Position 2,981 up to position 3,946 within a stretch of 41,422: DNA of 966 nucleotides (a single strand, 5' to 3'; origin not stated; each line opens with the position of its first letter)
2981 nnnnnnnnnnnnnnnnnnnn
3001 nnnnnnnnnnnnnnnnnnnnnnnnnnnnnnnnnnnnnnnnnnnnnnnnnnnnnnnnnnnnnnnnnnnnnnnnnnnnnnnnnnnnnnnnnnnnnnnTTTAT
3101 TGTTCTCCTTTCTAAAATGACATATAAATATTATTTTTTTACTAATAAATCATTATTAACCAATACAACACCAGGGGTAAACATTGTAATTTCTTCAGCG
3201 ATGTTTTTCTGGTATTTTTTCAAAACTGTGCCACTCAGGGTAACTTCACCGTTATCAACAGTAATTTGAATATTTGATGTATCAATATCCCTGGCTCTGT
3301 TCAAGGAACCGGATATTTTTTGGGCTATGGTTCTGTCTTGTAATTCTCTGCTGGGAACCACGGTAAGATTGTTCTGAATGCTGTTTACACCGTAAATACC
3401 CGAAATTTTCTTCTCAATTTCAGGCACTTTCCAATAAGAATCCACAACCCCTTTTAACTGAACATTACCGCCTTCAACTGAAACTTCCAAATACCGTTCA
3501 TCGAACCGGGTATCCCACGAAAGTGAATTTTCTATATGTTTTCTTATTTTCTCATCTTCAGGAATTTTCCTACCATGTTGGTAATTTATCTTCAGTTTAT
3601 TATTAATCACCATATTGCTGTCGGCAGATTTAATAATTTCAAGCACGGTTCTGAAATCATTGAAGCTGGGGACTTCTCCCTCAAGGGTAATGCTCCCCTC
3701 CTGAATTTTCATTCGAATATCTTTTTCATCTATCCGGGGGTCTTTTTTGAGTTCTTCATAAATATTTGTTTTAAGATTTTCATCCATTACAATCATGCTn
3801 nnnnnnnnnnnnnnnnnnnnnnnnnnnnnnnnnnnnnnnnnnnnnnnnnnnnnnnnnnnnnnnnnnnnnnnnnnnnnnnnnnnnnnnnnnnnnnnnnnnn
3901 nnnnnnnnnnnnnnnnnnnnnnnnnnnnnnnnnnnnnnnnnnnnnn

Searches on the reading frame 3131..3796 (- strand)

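Call 3: search_protein_families(library=pfam, proteins=[window:3131-3796:-], max_evalue=0.01)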
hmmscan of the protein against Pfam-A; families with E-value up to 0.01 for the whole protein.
window:3131-3796:- (221 aa): 2 families
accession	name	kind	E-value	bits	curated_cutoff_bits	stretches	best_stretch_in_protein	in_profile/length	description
PF04972.22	BON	-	5e-42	142.5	27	3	153-220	1-68/69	BON domain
PF00403.32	HMA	-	0.00076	20.3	24.8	0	155-202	10-55/62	Heavy-metal-associated domain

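Call 49: search_protein_families(library=ncbifam, proteins=[window:3131-3796:-], max_evalue=0.001)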
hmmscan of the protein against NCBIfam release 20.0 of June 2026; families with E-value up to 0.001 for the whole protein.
window:3131-3796:- (221 aa): 4 families
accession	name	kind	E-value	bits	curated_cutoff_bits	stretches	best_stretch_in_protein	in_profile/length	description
NF007858.0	PRK10568.1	equivalog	4.9e-17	62.2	174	2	12-146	67-204/206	molecular chaperone OsmY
NF051434.1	ArfA_OmpATb_N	equivalog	8.1e-12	45.5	81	1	103-215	2-111/114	channel-forming protein ArfA/OmpATb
NF008247.1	PRK11023.1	equivalog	2.6e-08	33.9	184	1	80-213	47-184/192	division/outer membrane stress-associated lipid-binding lipoprotein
NF008399.0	PRK11198.1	equivalog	4.6e-06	27.1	134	0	154-199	24-68/149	peptidoglycan-binding protein LysM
